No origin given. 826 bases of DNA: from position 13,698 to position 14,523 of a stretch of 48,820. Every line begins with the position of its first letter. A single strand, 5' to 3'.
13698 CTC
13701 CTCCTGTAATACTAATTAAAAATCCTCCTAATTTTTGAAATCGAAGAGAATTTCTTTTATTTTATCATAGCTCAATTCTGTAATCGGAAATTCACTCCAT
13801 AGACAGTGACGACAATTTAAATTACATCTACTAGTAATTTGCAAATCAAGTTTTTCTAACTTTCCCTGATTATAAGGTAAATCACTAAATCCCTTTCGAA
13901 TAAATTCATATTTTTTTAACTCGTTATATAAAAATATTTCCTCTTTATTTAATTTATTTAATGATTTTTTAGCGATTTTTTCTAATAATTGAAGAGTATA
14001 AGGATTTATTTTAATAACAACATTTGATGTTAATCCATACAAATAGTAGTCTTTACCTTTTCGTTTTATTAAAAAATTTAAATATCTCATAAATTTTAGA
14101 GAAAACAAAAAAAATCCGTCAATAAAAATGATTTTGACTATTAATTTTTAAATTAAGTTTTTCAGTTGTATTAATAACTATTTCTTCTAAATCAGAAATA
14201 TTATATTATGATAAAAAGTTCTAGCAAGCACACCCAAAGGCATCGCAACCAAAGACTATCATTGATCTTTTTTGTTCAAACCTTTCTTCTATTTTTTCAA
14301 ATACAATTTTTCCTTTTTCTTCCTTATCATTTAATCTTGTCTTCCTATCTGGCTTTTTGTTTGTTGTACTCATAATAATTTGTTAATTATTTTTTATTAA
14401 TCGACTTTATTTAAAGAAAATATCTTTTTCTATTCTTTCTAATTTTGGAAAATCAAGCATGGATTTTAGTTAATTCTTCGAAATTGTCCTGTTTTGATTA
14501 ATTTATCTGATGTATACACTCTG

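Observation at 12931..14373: Unlisted 50-aa Cys-rich ORF upstream of a radical SAM/SPASM enzyme with RRE-like N-terminus: candidate minimal RiPP locus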

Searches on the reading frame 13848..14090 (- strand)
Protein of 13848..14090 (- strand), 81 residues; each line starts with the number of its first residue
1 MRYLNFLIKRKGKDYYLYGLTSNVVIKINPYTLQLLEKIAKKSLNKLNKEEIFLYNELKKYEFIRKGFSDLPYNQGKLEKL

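Call 38: search_solved_structures(query=A4, max_evalue=10, show_alignments=2)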
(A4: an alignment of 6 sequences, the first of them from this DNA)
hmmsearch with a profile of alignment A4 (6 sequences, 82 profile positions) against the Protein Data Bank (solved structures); distinct sequences matched with E-value up to 10: 3.
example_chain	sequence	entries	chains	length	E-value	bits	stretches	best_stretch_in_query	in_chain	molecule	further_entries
2n2h_B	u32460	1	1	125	1.1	12.6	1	23-54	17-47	Paired amphipathic helix protein Sin3a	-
9emo_A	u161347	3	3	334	1.8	12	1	32-79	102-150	Probable N-acetyltransferase 16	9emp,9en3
9emd_A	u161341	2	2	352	1.9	11.9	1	32-79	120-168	Probable N-acetyltransferase 16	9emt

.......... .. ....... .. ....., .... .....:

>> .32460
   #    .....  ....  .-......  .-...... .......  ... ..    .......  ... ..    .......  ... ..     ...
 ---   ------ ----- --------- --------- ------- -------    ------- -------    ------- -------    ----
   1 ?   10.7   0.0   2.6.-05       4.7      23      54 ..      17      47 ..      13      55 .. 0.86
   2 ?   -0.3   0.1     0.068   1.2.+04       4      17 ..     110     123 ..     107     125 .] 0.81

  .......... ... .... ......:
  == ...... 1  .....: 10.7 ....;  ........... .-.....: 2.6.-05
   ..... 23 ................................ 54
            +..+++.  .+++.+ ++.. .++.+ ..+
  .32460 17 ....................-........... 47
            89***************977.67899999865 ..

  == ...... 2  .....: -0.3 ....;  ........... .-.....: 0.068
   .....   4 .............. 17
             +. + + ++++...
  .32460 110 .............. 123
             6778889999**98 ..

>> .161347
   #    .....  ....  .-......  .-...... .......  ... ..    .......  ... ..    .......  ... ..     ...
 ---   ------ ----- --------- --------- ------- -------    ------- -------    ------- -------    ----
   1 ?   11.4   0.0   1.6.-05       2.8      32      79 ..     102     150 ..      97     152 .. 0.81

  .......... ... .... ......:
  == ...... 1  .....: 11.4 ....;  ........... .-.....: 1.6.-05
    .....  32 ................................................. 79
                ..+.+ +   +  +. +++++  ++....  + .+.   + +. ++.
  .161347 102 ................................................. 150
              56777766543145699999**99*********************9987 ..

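Call 39: search_protein_families(library=pfam, alignment_id=A4, max_evalue=10)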
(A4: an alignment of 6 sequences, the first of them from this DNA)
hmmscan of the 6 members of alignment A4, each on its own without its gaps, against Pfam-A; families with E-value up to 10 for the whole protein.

A. member 1, seq(81 aa): 2 families
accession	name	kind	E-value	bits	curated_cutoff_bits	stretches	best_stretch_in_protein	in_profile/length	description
PF20216.3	DUF6576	-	0.021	15.4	27.3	1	34-52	20-38/47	Family of unknown function (DUF6576)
PF12636.12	DUF3781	-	0.1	13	27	1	8-34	43-67/72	Protein of unknown function (DUF3781)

B. families by the number of members that match (of 6 scanned): 4 families
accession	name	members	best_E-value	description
PF12636.12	DUF3781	3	0.04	Protein of unknown function (DUF3781)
PF20216.3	DUF6576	1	0.021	Family of unknown function (DUF6576)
PF12133.13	bCoV_NS6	1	0.064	Betacoronavirus NS6 protein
PF00426.25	VP4_haemagglut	1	0.12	Outer Capsid protein VP4 (Hemagglutinin) Concanavalin-like domain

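Call 46: predict_structure(alignment_id=A4)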
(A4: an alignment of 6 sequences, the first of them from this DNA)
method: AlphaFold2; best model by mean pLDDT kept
length: 81 residues; sequences in the alignment: 6
mean_pLDDT: 75.8   pTM: 0.62
mean pLDDT of the five models: 75.8, 75.0, 74.0, 73.5, 73.4
residues with pLDDT >= 90: 6; 70-90: 54; 50-70: 7; < 50: 14
segments of 3 or more residues with pLDDT < 50: 68-81
pLDDT, mean of each block of 10 residues (from residue 1): 74 85 84 87 88 88 64 40 35
secondary structure, 60 per line:
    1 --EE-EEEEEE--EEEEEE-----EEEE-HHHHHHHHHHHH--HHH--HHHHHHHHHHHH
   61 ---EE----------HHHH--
elements in order: E6-11 E14-19 E25-28 H30-41 H49-60 H76-79

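Call 49: fold_search(model_id=the predicted structure, library=pdb)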
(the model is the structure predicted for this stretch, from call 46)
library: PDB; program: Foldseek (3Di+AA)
matches with E <= 10: 570; with E <= 0.001: 0
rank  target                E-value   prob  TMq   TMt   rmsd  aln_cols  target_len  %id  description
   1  6gri_2                1.3e-01  0.90  0.53  0.20   4.9        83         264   17  E. coli Microcin synthetase McbBCD complex (released 2019-01-30)
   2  5v1u_B                1.6e-01  0.87  0.48  0.46   6.6        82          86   10  TbiB1 in Complex with the TbiA(beta) Leader Peptide (released 2018-09-05)
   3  5v1v_A                1.9e-01  0.94  0.56  0.52   5.4        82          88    8  TbiB1 in Complex with the TbiA(alpha) Leader Peptide (released 2018-09-05)
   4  6gos_2                2.3e-01  0.85  0.53  0.19   4.3        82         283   21  E. coli Microcin synthetase McbBCD complex with pro-MccB17 bound (released 2019-01-30)
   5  6gos_1                3.0e-01  0.75  0.51  0.19   4.9        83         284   20  E. coli Microcin synthetase McbBCD complex with pro-MccB17 bound (released 2019-01-30)
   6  5v1u_A                3.2e-01  0.84  0.53  0.52   4.8        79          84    6  TbiB1 in Complex with the TbiA(beta) Leader Peptide (released 2018-09-05)
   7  6is0_A                3.4e-01  0.60  0.36  0.08   6.0        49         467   16  Crystal structure of the zebrafish cap-specific adenosine methyltransferase bound to SAH and m7G-capped RNA (released 2018-12-05)
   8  8y9j_C                4.7e-01  0.23  0.26  0.11   9.2        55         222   13  Structure of the Ebola virus nucleocapsid subunit (released 2025-01-29)
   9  6iry                  5.4e-01  0.47  0.36  0.08   6.0        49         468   16  Crystal structure of the zebrafish cap-specific adenosine methyltransferase bound to SAH (released 2018-12-05)
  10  3h5a_D                5.7e-01  0.33  0.46  0.15   6.6        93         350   19  Crystal structure of E. coli MccB (released 2009-06-16)
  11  4xhj_B                5.7e-01  0.13  0.29  0.20  12.1        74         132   16  gHgL of Varicella-zoster virus in complex with human neutralizing antibodies. (released 2015-05-13)
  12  6jx3_B                6.9e-01  0.80  0.60  0.57   5.0        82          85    8  Lasso peptide synthetase B1 complexed with the leader peptide (released 2019-06-26)
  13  6irz                  6.9e-01  0.41  0.36  0.08   6.1        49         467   16  Crystal structure of the zebrafish cap-specific adenosine methyltransferase bound to SAH and m7G-capped RNA (released 2018-12-05)
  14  6irx                  8.4e-01  0.33  0.39  0.08   6.8        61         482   16  Crystal structure of the zebrafish cap-specific adenosine methyltransferase (released 2018-12-05)
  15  5lq4_A                8.4e-01  0.25  0.37  0.09   6.9        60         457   15  The Structure of ThcOx, the First Oxidase Protein from the Cyanobactin Pathways (released 2016-11-09)
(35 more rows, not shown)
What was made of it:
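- Closest known: CteB/CteA. Same: Its RRE also appears among hits to the isolated N-terminal domain (call 49).
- Its top fold hits are RRE domains of McbB, TbiB1, lasso B1, MccB, PbtF and CteB (call 49).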

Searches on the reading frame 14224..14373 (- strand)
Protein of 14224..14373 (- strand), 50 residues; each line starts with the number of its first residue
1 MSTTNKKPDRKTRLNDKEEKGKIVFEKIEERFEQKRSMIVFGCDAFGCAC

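Call 4: search_protein_families(library=ncbifam, proteins=[window:14224-14373:-], max_evalue=1)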
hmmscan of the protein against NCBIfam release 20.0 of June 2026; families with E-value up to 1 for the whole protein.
seq(50 aa): 1 family
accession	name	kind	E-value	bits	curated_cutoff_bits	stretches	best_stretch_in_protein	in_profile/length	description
TIGR02087.1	LEUD_arch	subfamily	0.12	12.1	108.95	1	3-49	12-60/157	LeuD/DmdB family oxidoreductase small subunit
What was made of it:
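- All those scores are 3-5 times below the curated cutoffs (call 4).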

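Call 5: search_protein_families(library=pfam, proteins=[window:14224-14373:-], max_evalue=1)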
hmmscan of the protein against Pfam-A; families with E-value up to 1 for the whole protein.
seq(50 aa): 0 families
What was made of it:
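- On Ranthipeptides / SCIFF: The peptide has 2-3 Cys and no significant NCBIfam or Pfam hit (calls 4, 5).
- Tried and rejected: NCBIfam and Pfam on the peptide gave nothing meaningful (calls 4, 5).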

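Call 13: find_homologous_proteins(query=A1, max_evalue=10)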
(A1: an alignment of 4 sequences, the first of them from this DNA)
Query A1 (4 sequences) (50 aa, profile of the alignment): 5 proteins with E <= 10 among 37 candidates.
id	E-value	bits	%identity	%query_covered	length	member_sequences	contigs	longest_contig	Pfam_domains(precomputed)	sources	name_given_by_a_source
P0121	6.9e-20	88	100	100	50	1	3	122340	-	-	-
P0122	2.9e-19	86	79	56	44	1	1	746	-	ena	-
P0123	2.6e-18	83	48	54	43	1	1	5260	-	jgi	-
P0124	2.9e-16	77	52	54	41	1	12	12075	-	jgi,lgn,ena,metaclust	metaclust:\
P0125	4.6e-15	73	67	84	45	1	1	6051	-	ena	-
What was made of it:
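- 14221..14373 (-): Precursor peptide gene (50 aa). The leader is about residues 1-40, with the conserved block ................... The core is about residues 41-50, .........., followed by the stop codon. A profile search of 5.8 billion proteins finds only this family (call 13).
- On Radical SAM/SPASM RiPP maturase with cognate precursor (generic rSAM-RiPP cassette): The protein-database search finds the peptide only in these loci (call 13).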

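Call 15: find_encoding_contigs(protein=P0125, flank=6000, max_places=4)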
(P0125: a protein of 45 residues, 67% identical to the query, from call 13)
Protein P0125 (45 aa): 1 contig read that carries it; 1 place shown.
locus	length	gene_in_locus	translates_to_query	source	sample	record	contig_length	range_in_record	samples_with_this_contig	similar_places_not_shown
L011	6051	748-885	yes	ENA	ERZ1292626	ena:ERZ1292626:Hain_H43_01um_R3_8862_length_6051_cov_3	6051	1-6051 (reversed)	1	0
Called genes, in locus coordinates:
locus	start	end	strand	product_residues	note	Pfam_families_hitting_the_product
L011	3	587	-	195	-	?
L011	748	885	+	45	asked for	-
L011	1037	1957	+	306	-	-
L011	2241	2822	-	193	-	PF00300:His_Phos_1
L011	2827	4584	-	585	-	PF03485:Arg_tRNA_synt_N, PF00750:tRNA-synt_1d, PF05746:DALR_1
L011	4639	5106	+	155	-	PF01668:SmpB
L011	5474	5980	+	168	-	PF05198:IF3_N, PF00707:IF3_C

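Call 16: find_encoding_contigs(protein=P0121, flank=10000, max_places=6)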
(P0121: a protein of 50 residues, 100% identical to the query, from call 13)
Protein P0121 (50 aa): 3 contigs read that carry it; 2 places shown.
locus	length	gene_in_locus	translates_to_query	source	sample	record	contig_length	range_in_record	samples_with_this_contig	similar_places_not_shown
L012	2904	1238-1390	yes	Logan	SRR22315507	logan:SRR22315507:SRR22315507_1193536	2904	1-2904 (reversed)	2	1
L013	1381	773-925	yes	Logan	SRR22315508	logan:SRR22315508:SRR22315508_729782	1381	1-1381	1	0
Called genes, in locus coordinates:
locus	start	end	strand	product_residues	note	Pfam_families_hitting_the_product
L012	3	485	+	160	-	?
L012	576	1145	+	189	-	PF00300:His_Phos_1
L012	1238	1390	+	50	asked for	-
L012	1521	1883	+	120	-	-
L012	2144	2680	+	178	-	PF13186:SPASM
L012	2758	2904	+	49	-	?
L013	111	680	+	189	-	PF00300:His_Phos_1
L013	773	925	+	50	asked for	-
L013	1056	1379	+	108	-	?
